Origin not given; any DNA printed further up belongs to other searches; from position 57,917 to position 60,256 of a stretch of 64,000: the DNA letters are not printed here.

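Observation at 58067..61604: HydS-type sensory [FeFe]-hydrogenase domain fused directly to a histidine-kinase transmitter, with a hybrid REC-PAS-kinase immediately downstream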

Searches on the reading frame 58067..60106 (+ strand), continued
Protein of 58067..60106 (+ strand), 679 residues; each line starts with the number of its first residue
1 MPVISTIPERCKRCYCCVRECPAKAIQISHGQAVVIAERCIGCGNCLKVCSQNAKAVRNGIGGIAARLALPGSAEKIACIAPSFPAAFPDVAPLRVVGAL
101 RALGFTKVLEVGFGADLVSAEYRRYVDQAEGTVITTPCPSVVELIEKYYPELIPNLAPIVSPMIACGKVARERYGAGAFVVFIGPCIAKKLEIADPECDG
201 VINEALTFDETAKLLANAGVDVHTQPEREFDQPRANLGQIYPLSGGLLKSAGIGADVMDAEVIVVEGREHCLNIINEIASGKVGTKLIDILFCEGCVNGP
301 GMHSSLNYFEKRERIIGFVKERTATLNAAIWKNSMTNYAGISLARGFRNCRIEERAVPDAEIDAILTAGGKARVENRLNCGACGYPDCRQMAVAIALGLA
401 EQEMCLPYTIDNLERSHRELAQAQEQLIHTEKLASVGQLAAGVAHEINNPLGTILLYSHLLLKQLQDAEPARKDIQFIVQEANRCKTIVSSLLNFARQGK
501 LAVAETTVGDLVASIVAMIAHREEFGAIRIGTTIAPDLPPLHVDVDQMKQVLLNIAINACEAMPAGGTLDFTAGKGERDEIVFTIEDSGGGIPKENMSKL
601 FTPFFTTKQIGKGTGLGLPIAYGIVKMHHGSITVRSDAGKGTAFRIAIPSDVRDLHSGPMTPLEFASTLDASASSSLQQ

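Call 6: find_homologous_proteins(query=window:58067-60106:+, max_evalue=1e-10)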
Query window:58067-60106:+ (679 aa): 7987 proteins with E <= 1e-10 among 8000 candidates; the best 120 are listed.
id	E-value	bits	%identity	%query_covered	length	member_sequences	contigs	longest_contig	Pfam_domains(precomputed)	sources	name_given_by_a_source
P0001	0.0e+0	1078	71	99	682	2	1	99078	PF02906.20,PF04060.19,PF00037.33,PF02518.32,PF00512.32,PF13237.12,PF13187.12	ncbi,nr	ncbi:MAG: 4Fe-4S binding protein [Ignavibacteriae bacterium]|nr:4Fe-4S binding protein [Ignavibacter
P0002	0.0e+0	1038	68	98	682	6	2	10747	PF02906.20,PF04060.19,PF00037.33,PF02518.32,PF00512.32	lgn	-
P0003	0.0e+0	1038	67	98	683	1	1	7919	PF02906.20,PF04060.19,PF00037.33,PF02518.32,PF00512.32,PF25160.2,PF13237.12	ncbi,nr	ncbi:MAG: histidine kinase [Bacteroidetes bacterium]|nr:histidine kinase [Bacteroidota bacterium]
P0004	0.0e+0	1023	66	98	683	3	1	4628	PF02906.20,PF04060.19,PF00037.33,PF02518.32,PF00512.32,PF25160.2,PF13237.12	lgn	-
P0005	0.0e+0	1021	66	99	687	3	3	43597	PF02906.20,PF04060.19,PF00037.33,PF02518.32,PF00512.32,PF13237.12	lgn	-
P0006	0.0e+0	1020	67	99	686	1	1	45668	PF02906.20,PF04060.19,PF00037.33,PF02518.32,PF00512.32,PF13237.12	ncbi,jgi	-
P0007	0.0e+0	1015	65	98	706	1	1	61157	PF02906.20,PF04060.19,PF00037.33,PF02518.32,PF00512.32,PF13237.12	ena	-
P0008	6.0e-298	1008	66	99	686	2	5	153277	PF02906.20,PF04060.19,PF02518.32,PF00512.32,PF13237.12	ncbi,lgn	-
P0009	2.3e-296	1003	66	99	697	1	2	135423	PF02906.20,PF04060.19,PF00037.33,PF02518.32,PF00512.32,PF13237.12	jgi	jgi:iron only hydrogenase large subunit-like protein/nitrogen-specific signal transduction histidine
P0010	4.8e-296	1002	66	99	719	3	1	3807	PF02906.20,PF04060.19,PF00037.33,PF02518.32,PF00512.32,PF12838.13,PF13237.12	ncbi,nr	ncbi:MAG: histidine kinase [Ignavibacteria bacterium]|nr:MAG: histidine kinase [Ignavibacteria bacte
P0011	1.1e-295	1000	67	99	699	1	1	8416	PF02906.20,PF04060.19,PF00037.33,PF02518.32,PF00512.32,PF13237.12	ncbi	-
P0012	7.5e-295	998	67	96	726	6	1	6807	PF02906.20,PF04060.19,PF02518.32,PF00512.32,PF13237.12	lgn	-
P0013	1.9e-294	996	66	97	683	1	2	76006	PF02906.20,PF04060.19,PF00037.33,PF02518.32,PF00512.32,PF13237.12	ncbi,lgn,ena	-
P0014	2.0e-294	996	65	100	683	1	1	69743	PF02906.20,PF04060.19,PF00037.33,PF02518.32,PF00512.32,PF13237.12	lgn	-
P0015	3.7e-294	995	65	99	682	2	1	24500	PF02906.20,PF04060.19,PF00037.33,PF02518.32,PF00512.32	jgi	-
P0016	4.4e-292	988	66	98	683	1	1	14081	PF02906.20,PF04060.19,PF00037.33,PF02518.32,PF00512.32,PF13237.12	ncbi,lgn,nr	ncbi:MAG: histidine kinase [Bacteroidetes bacterium]|nr:histidine kinase [Bacteroidota bacterium]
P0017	8.8e-292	987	64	99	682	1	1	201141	PF02906.20,PF04060.19,PF00037.33,PF02518.32,PF00512.32,PF13237.12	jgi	jgi:two-component system, NtrC family, sensor kinase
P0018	2.4e-291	986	66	98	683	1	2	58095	PF02906.20,PF04060.19,PF00037.33,PF02518.32,PF00512.32,PF13237.12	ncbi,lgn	ncbi:MAG: [Fe-Fe] hydrogenase large subunit C-terminal domain-containing protein [Bacteroidota bacte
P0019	4.9e-291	985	66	98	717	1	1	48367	PF02906.20,PF04060.19,PF00037.33,PF02518.32,PF00512.32,PF25160.2,PF13237.12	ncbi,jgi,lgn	-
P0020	3.2e-290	982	67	96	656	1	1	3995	PF02906.20,PF04060.19,PF00037.33,PF02518.32,PF00512.32,PF13237.12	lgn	-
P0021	5.1e-290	982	64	99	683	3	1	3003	PF02906.20,PF04060.19,PF00037.33,PF02518.32,PF00512.32,PF25160.2,PF13237.12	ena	-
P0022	2.1e-289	980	65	99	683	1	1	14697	PF02906.20,PF04060.19,PF00037.33,PF02518.32,PF00512.32,PF13237.12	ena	-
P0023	3.5e-289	979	65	99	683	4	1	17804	PF02906.20,PF04060.19,PF00037.33,PF02518.32,PF00512.32,PF13237.12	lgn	-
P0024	3.9e-289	979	65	99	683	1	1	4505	PF02906.20,PF04060.19,PF00037.33,PF02518.32,PF00512.32,PF25160.2,PF13237.12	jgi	jgi:two-component system, NtrC family, sensor kinase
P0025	7.2e-289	978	65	100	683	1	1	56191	PF02906.20,PF04060.19,PF00037.33,PF02518.32,PF00512.32,PF13237.12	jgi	jgi:signal transduction histidine kinase/NAD-dependent dihydropyrimidine dehydrogenase PreA subunit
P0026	1.2e-287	974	65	99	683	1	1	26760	PF02906.20,PF04060.19,PF00037.33,PF02518.32,PF00512.32,PF13237.12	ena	-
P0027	1.8e-287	973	66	96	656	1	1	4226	PF02906.20,PF04060.19,PF02518.32,PF00512.32,PF13237.12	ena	-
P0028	2.2e-287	973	64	100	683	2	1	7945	PF02906.20,PF04060.19,PF00037.33,PF02518.32,PF00512.32,PF13237.12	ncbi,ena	-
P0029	7.0e-287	971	66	97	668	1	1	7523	PF02906.20,PF04060.19,PF02518.32,PF00512.32,PF13237.12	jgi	jgi:two-component system, NtrC family, sensor kinase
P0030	9.8e-287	971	64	99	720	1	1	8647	PF02906.20,PF04060.19,PF00037.33,PF02518.32,PF00512.32,PF13237.12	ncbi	-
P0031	3.3e-286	969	64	99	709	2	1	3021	PF02906.20,PF04060.19,PF02518.32,PF00512.32,PF25160.2,PF13237.12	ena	-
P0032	6.6e-286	968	65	98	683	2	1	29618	PF02906.20,PF04060.19,PF02518.32,PF00512.32,PF13237.12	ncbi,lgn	-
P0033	7.7e-286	968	65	99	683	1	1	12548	PF02906.20,PF04060.19,PF00037.33,PF02518.32,PF00512.32,PF25160.2,PF13237.12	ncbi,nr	ncbi:MAG: [Fe-Fe] hydrogenase large subunit C-terminal domain-containing protein [Bacteroidota bacte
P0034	1.5e-285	967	64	99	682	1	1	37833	PF02906.20,PF04060.19,PF00037.33,PF02518.32,PF00512.32,PF25160.2,PF13237.12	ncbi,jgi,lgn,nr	ncbi:MAG: [Fe-Fe] hydrogenase large subunit C-terminal domain-containing protein [Bacteroidota bacte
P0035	7.0e-285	965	64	99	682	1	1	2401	PF02906.20,PF04060.19,PF00037.33,PF02518.32,PF00512.32,PF25160.2,PF13237.12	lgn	-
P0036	2.0e-282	956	64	96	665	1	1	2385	PF02906.20,PF04060.19,PF02518.32,PF00512.32,PF25160.2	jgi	jgi:signal transduction histidine kinase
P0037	5.3e-271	919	64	94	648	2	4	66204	PF02906.20,PF04060.19,PF02518.32,PF00512.32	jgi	jgi:signal transduction histidine kinase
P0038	7.7e-269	912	65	94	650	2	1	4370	PF02906.20,PF04060.19,PF02518.32,PF00512.32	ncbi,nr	ncbi:MAG: 4Fe-4S binding protein, partial [Bacteroidetes bacterium]|nr:4Fe-4S binding protein [Bacte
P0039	1.3e-257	874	59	99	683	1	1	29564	PF02906.20,PF04060.19,PF00037.33,PF02518.32,PF00512.32,PF12838.13,PF13237.12,PF13187.12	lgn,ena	-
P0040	4.5e-213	727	50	96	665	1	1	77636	PF14697.12,PF02906.20,PF04060.19,PF12837.13,PF00037.33,PF02518.32,PF00512.32,PF25160.2,PF13237.12,PF13187.12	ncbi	ncbi:MAG: hypothetical protein Kow0037_22990 [Calditrichia bacterium]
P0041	7.2e-213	727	52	97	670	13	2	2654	PF14697.12,PF02906.20,PF04060.19,PF12837.13,PF00037.33,PF02518.32,PF00512.32,PF12838.13,PF25160.2,PF13237.12,PF13187.12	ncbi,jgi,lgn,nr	ncbi:MAG: histidine kinase [Chloroflexi bacterium]|nr:histidine kinase [Chloroflexota bacterium]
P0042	1.4e-212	726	49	96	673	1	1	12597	PF02906.20,PF04060.19,PF02518.32,PF00512.32,PF25160.2,PF13237.12,PF13187.12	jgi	jgi:two-component system, NtrC family, sensor kinase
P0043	5.5e-212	724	50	96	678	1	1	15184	PF14697.12,PF02906.20,PF04060.19,PF00037.33,PF02518.32,PF00512.32,PF12838.13,PF25160.2,PF13237.12,PF13187.12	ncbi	-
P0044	1.2e-211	723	50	96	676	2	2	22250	PF02906.20,PF04060.19,PF00037.33,PF02518.32,PF00512.32,PF13237.12,PF13187.12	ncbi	-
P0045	3.0e-211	721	49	96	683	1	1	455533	PF14697.12,PF02906.20,PF04060.19,PF12837.13,PF00037.33,PF02518.32,PF00512.32,PF12838.13,PF25160.2,PF13237.12,PF13187.12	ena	-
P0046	5.6e-211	720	51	96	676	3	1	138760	PF14697.12,PF02906.20,PF04060.19,PF12837.13,PF00037.33,PF02518.32,PF00512.32,PF12838.13,PF25160.2,PF13237.12,PF13187.12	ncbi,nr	ncbi:4Fe-4S binding protein [candidate division KSB1 bacterium]|nr:4Fe-4S binding protein [candidate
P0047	1.6e-210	719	51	96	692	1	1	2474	PF02906.20,PF04060.19,PF12837.13,PF00037.33,PF02518.32,PF00512.32,PF12838.13,PF25160.2,PF13237.12,PF13187.12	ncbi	-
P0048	2.6e-210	718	49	96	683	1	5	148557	PF14697.12,PF02906.20,PF04060.19,PF12837.13,PF00037.33,PF02518.32,PF00512.32,PF12838.13,PF25160.2,PF13237.12,PF13187.12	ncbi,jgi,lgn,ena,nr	ncbi:MAG TPA: [Fe-Fe] hydrogenase large subunit C-terminal domain-containing protein [bacterium]|nr:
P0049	2.0e-209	715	49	96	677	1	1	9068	PF02906.20,PF04060.19,PF00037.33,PF02518.32,PF00512.32,PF12838.13,PF25160.2,PF13237.12,PF13187.12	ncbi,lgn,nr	ncbi:histidine kinase [candidate division KSB1 bacterium]|nr:histidine kinase [candidate division KS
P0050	7.4e-209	713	50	96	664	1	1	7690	PF14697.12,PF02906.20,PF04060.19,PF00037.33,PF02518.32,PF00512.32,PF12838.13,PF25160.2,PF13237.12,PF13187.12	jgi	jgi:two-component system, NtrC family, sensor kinase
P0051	2.1e-208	712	51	96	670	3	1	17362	PF14697.12,PF02906.20,PF04060.19,PF12837.13,PF00037.33,PF02518.32,PF00512.32,PF12838.13,PF25160.2,PF13237.12,PF13187.12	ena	-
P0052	4.0e-208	711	50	95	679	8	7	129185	PF02906.20,PF04060.19,PF00037.33,PF02518.32,PF00512.32,PF12838.13,PF25160.2,PF13237.12,PF13187.12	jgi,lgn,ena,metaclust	jgi:two-component system NtrC family sensor kinase|metaclust:\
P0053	1.1e-207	710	49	96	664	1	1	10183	PF02906.20,PF04060.19,PF02518.32,PF00512.32,PF25160.2,PF13237.12,PF13187.12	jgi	jgi:two-component system, NtrC family, sensor kinase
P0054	1.4e-207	709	49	97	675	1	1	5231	PF02906.20,PF04060.19,PF12837.13,PF00037.33,PF02518.32,PF00512.32,PF25160.2,PF13237.12,PF13187.12,PF14501.13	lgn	-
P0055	1.9e-207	709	50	96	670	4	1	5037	PF14697.12,PF02906.20,PF04060.19,PF12837.13,PF02518.32,PF00512.32,PF12838.13,PF25160.2,PF13237.12,PF13187.12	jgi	jgi:two-component system NtrC family sensor kinase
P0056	2.3e-207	709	50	96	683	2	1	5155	PF14697.12,PF02906.20,PF04060.19,PF00037.33,PF02518.32,PF00512.32,PF12838.13,PF25160.2,PF13237.12,PF13187.12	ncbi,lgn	-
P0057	4.5e-207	708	49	96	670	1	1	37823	PF14697.12,PF02906.20,PF04060.19,PF12837.13,PF00037.33,PF02518.32,PF00512.32,PF25160.2,PF13237.12,PF13187.12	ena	-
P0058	4.6e-207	708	49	96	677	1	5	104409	PF14697.12,PF02906.20,PF04060.19,PF00037.33,PF02518.32,PF00512.32,PF25160.2,PF13237.12,PF13187.12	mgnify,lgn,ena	mgnify:CR=1 FL=1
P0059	1.4e-206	706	48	99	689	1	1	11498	PF02906.20,PF04060.19,PF00037.33,PF02518.32,PF00512.32,PF25160.2,PF13237.12,PF13187.12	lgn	-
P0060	1.4e-206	706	49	96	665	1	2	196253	PF02906.20,PF04060.19,PF00037.33,PF02518.32,PF00512.32,PF13237.12,PF13187.12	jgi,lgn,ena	jgi:signal transduction histidine kinase/iron only hydrogenase large subunit-like protein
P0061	1.9e-206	706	49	96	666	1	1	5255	PF14697.12,PF02906.20,PF04060.19,PF12837.13,PF00037.33,PF02518.32,PF00512.32,PF25160.2,PF13237.12,PF13187.12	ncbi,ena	-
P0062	2.9e-206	705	50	96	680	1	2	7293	PF02906.20,PF12797.13,PF04060.19,PF00037.33,PF02518.32,PF00512.32,PF13237.12,PF13187.12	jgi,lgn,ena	-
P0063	3.5e-206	705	49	96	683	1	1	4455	PF14697.12,PF02906.20,PF04060.19,PF12837.13,PF00037.33,PF02518.32,PF00512.32,PF12838.13,PF25160.2,PF13237.12,PF13187.12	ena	-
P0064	8.8e-206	703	49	95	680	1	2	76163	PF02906.20,PF04060.19,PF12837.13,PF00037.33,PF02518.32,PF00512.32,PF12838.13,PF13237.12,PF13187.12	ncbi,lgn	-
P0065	1.1e-205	703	49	96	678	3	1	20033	PF02906.20,PF04060.19,PF12837.13,PF00037.33,PF02518.32,PF00512.32,PF12838.13,PF13237.12,PF13187.12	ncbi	-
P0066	1.5e-205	703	49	96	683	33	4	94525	PF02906.20,PF04060.19,PF12837.13,PF00037.33,PF02518.32,PF00512.32,PF25160.2,PF13237.12,PF13187.12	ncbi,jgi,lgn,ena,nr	ncbi:MAG TPA: [Fe-Fe] hydrogenase large subunit C-terminal domain-containing protein [bacterium]|nr:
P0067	1.5e-205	702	48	96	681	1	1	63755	PF14697.12,PF12837.13,PF00512.32,PF12838.13,PF02906.20,PF12797.13,PF04060.19,PF00037.33,PF02518.32,PF25160.2,PF13237.12,PF13187.12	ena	-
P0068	1.8e-205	702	49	96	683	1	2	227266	PF02906.20,PF04060.19,PF00037.33,PF02518.32,PF00512.32,PF13237.12,PF13187.12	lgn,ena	-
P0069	2.4e-205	702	48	97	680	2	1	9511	PF02906.20,PF04060.19,PF12837.13,PF00037.33,PF02518.32,PF00512.32,PF13237.12,PF13187.12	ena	-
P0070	4.8e-205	701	49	95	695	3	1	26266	PF02906.20,PF04060.19,PF12837.13,PF00037.33,PF02518.32,PF00512.32,PF12838.13,PF25160.2,PF13237.12,PF13187.12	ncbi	ncbi:MAG: [Fe-Fe] hydrogenase large subunit C-terminal domain-containing protein [Armatimonadota bac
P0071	7.2e-205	700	49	95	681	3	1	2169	PF14697.12,PF02906.20,PF04060.19,PF12837.13,PF02518.32,PF00512.32,PF12838.13,PF25160.2,PF13237.12,PF13187.12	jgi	jgi:two-component system NtrC family sensor kinase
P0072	7.4e-205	700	49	96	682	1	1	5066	PF14697.12,PF02906.20,PF04060.19,PF00037.33,PF02518.32,PF00512.32,PF25160.2,PF13237.12,PF13187.12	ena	-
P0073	7.7e-205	700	49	95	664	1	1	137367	PF02906.20,PF04060.19,PF02518.32,PF00512.32,PF13237.12,PF13187.12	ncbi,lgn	ncbi:MAG: [Fe-Fe] hydrogenase large subunit C-terminal domain-containing protein [Bacteroidota bacte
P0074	8.7e-205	700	49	97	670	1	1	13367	PF02906.20,PF04060.19,PF12837.13,PF00037.33,PF02518.32,PF00512.32,PF12838.13,PF25160.2,PF13237.12,PF13187.12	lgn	-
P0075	8.9e-205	700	49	96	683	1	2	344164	PF02906.20,PF04060.19,PF00037.33,PF02518.32,PF00512.32,PF12838.13,PF25160.2,PF13237.12,PF13187.12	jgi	jgi:signal transduction histidine kinase/iron only hydrogenase large subunit-like protein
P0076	1.3e-204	699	49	96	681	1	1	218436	PF02906.20,PF04060.19,PF12837.13,PF00037.33,PF02518.32,PF00512.32,PF25160.2,PF13237.12,PF13187.12,PF14501.13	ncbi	ncbi:MAG: [Fe-Fe] hydrogenase large subunit C-terminal domain-containing protein [Planctomycetota ba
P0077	1.3e-204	699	49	95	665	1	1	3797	PF02906.20,PF04060.19,PF12837.13,PF00037.33,PF02518.32,PF00512.32,PF13237.12,PF13187.12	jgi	jgi:two-component system, NtrC family, sensor kinase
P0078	1.6e-204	699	48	96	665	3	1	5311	PF14697.12,PF02906.20,PF04060.19,PF02518.32,PF00512.32,PF12838.13,PF25160.2,PF13237.12,PF13187.12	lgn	-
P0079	1.7e-204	699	49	96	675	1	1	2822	PF14697.12,PF02906.20,PF04060.19,PF12837.13,PF00037.33,PF02518.32,PF00512.32,PF12838.13,PF25160.2,PF13237.12,PF13187.12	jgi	-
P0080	1.8e-204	699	48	96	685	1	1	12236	PF02906.20,PF04060.19,PF12837.13,PF00037.33,PF02518.32,PF00512.32,PF25160.2,PF13237.12,PF13187.12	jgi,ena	-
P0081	2.0e-204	699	49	97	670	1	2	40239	PF02906.20,PF04060.19,PF12837.13,PF00037.33,PF02518.32,PF00512.32,PF12838.13,PF25160.2,PF13237.12,PF13187.12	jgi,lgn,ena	-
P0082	2.0e-204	699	47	99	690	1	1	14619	PF02906.20,PF04060.19,PF12837.13,PF00037.33,PF02518.32,PF00512.32,PF12838.13,PF13237.12,PF13187.12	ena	-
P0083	2.2e-204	699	49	95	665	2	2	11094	PF02906.20,PF04060.19,PF02518.32,PF00512.32,PF13237.12,PF13187.12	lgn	-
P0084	2.4e-204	699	49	96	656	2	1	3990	PF02906.20,PF04060.19,PF02518.32,PF00512.32,PF13237.12,PF13187.12,PF14501.13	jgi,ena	jgi:iron only hydrogenase large subunit-like protein/nitrogen-specific signal transduction histidine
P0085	3.5e-204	698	49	96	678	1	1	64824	PF02906.20,PF04060.19,PF12837.13,PF00037.33,PF02518.32,PF00512.32,PF12838.13,PF13237.12,PF13187.12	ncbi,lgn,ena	-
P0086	4.2e-204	698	50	96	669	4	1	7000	PF02906.20,PF04060.19,PF00037.33,PF02518.32,PF00512.32,PF12838.13,PF13237.12,PF13187.12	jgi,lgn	-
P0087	5.3e-204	697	49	95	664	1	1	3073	PF02906.20,PF04060.19,PF02518.32,PF00512.32,PF13237.12,PF13187.12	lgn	-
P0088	5.5e-204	697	49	96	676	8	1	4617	PF14697.12,PF02906.20,PF04060.19,PF12837.13,PF00037.33,PF02518.32,PF00512.32,PF12838.13,PF25160.2,PF13237.12,PF13187.12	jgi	-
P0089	6.0e-204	697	49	96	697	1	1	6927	PF02906.20,PF04060.19,PF12837.13,PF00037.33,PF02518.32,PF00512.32,PF12838.13,PF25160.2,PF13237.12,PF13187.12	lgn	-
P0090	9.9e-204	697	49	97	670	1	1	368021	PF02906.20,PF04060.19,PF12837.13,PF00037.33,PF02518.32,PF00512.32,PF12838.13,PF25160.2,PF13237.12,PF13187.12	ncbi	-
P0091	1.1e-203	696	49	95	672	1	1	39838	PF14697.12,PF02906.20,PF04060.19,PF12837.13,PF00037.33,PF02518.32,PF00512.32,PF12838.13,PF25160.2,PF13237.12,PF13187.12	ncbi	-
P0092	1.5e-203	696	49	95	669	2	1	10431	PF02906.20,PF04060.19,PF00037.33,PF02518.32,PF00512.32,PF12838.13,PF13237.12,PF13187.12,PF14501.13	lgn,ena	-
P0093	1.5e-203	696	49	96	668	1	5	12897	PF02906.20,PF12797.13,PF04060.19,PF12837.13,PF00037.33,PF02518.32,PF00512.32,PF12838.13,PF25160.2,PF13237.12,PF13187.12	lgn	-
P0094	2.2e-203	695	48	96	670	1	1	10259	PF02906.20,PF04060.19,PF12837.13,PF00037.33,PF02518.32,PF00512.32,PF25160.2,PF13237.12,PF13187.12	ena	-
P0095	2.2e-203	695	51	96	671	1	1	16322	PF14697.12,PF02906.20,PF04060.19,PF12837.13,PF00037.33,PF02518.32,PF00512.32,PF12838.13,PF25160.2,PF13237.12,PF13187.12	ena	-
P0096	2.4e-203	695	48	96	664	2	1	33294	PF02906.20,PF04060.19,PF12837.13,PF00037.33,PF02518.32,PF00512.32,PF13237.12,PF13187.12,PF14501.13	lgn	-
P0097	2.4e-203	695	49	95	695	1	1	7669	PF02906.20,PF04060.19,PF00037.33,PF02518.32,PF00512.32,PF12838.13,PF13237.12,PF13187.12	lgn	-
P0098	3.2e-203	695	48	96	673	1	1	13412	PF02906.20,PF04060.19,PF00037.33,PF02518.32,PF00512.32,PF13237.12,PF13187.12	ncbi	-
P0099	3.5e-203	695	47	96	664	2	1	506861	PF02906.20,PF04060.19,PF02518.32,PF00512.32,PF13237.12,PF13187.12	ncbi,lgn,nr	ncbi:MAG: ATP-binding protein [Ignavibacteriales bacterium]|nr:ATP-binding protein [Ignavibacteriale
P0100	4.1e-203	694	49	96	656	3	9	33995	PF02906.20,PF04060.19,PF12837.13,PF02518.32,PF00512.32,PF13237.12,PF13187.12,PF14501.13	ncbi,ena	-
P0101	5.9e-203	694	52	96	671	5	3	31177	PF02906.20,PF04060.19,PF12837.13,PF00037.33,PF02518.32,PF00512.32,PF12838.13,PF25160.2,PF13237.12,PF13187.12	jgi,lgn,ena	-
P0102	5.9e-203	694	48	96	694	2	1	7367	PF02906.20,PF04060.19,PF12837.13,PF00037.33,PF02518.32,PF00512.32,PF13237.12,PF13187.12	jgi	jgi:two-component system, NtrC family, sensor kinase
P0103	9.4e-203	693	49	95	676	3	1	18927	PF02906.20,PF04060.19,PF02518.32,PF00512.32,PF12838.13,PF25160.2,PF13237.12,PF13187.12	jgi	jgi:two-component system NtrC family sensor kinase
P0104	1.1e-202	693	48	95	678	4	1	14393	PF02906.20,PF04060.19,PF12837.13,PF00037.33,PF02518.32,PF00512.32,PF12838.13,PF25160.2,PF13237.12,PF13187.12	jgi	jgi:two-component system NtrC family sensor kinase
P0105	1.2e-202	693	48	95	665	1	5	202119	PF02906.20,PF04060.19,PF12837.13,PF00037.33,PF02518.32,PF00512.32,PF13237.12,PF13187.12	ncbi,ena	-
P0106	1.2e-202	693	49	95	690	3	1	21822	PF14697.12,PF02906.20,PF04060.19,PF12837.13,PF00037.33,PF02518.32,PF00512.32,PF12838.13,PF25160.2,PF13237.12,PF13187.12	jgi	jgi:signal transduction histidine kinase/iron only hydrogenase large subunit-like protein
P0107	1.9e-202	692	50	95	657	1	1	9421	PF02906.20,PF04060.19,PF12837.13,PF00037.33,PF02518.32,PF00512.32,PF12838.13,PF13237.12,PF13187.12,PF14501.13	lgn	-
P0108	2.2e-202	692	48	96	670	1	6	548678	PF02906.20,PF04060.19,PF00037.33,PF02518.32,PF00512.32,PF25160.2,PF13237.12,PF13187.12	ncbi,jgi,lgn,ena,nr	ncbi:MAG TPA: [Fe-Fe] hydrogenase large subunit C-terminal domain-containing protein [bacterium]|nr:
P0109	2.5e-202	692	48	96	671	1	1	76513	PF02906.20,PF04060.19,PF00037.33,PF02518.32,PF00512.32,PF13237.12,PF13187.12,PF14501.13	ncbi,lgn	-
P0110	2.6e-202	692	52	96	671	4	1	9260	PF02906.20,PF04060.19,PF12837.13,PF00037.33,PF02518.32,PF00512.32,PF12838.13,PF25160.2,PF13237.12,PF13187.12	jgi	-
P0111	2.7e-202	692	49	98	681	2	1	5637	PF02906.20,PF04060.19,PF12837.13,PF00037.33,PF02518.32,PF00512.32,PF25160.2,PF13237.12,PF13187.12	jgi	jgi:two-component system NtrC family sensor kinase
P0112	3.4e-202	691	50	95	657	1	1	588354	PF02906.20,PF04060.19,PF12837.13,PF00037.33,PF02518.32,PF00512.32,PF12838.13,PF13237.12,PF13187.12,PF14501.13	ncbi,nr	ncbi:MAG: 4Fe-4S binding protein [Ignavibacteriae bacterium]|nr:4Fe-4S binding protein [Ignavibacter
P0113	3.4e-202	691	49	94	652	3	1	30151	PF14697.12,PF02906.20,PF04060.19,PF12837.13,PF00037.33,PF02518.32,PF00512.32,PF12838.13,PF25160.2,PF13237.12,PF13187.12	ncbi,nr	ncbi:MAG: ATP-binding protein, partial [candidate division KSB1 bacterium]|nr:ATP-binding protein [c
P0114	3.5e-202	691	49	96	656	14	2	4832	PF02906.20,PF04060.19,PF02518.32,PF00512.32,PF13237.12,PF13187.12,PF14501.13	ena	-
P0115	3.9e-202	691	48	96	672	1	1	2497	PF02906.20,PF04060.19,PF00037.33,PF02518.32,PF00512.32,PF13237.12,PF13187.12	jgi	jgi:signal transduction histidine kinase/iron only hydrogenase large subunit-like protein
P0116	4.0e-202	691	48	96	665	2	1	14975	PF02906.20,PF04060.19,PF02518.32,PF00512.32,PF13237.12,PF13187.12,PF14501.13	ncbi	-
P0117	5.2e-202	691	48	95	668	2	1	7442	PF02906.20,PF04060.19,PF00037.33,PF02518.32,PF00512.32,PF13237.12,PF13187.12,PF14501.13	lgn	-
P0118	5.7e-202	691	49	95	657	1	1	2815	PF02906.20,PF04060.19,PF00037.33,PF02518.32,PF00512.32,PF13237.12,PF13187.12,PF14501.13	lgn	-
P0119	6.6e-202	690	47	97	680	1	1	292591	PF02906.20,PF04060.19,PF12837.13,PF02518.32,PF00512.32,PF12838.13,PF25160.2,PF13237.12,PF13187.12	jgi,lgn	-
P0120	6.8e-202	690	50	96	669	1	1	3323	PF02906.20,PF04060.19,PF12837.13,PF00037.33,PF02518.32,PF00512.32,PF12838.13,PF13237.12,PF13187.12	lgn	-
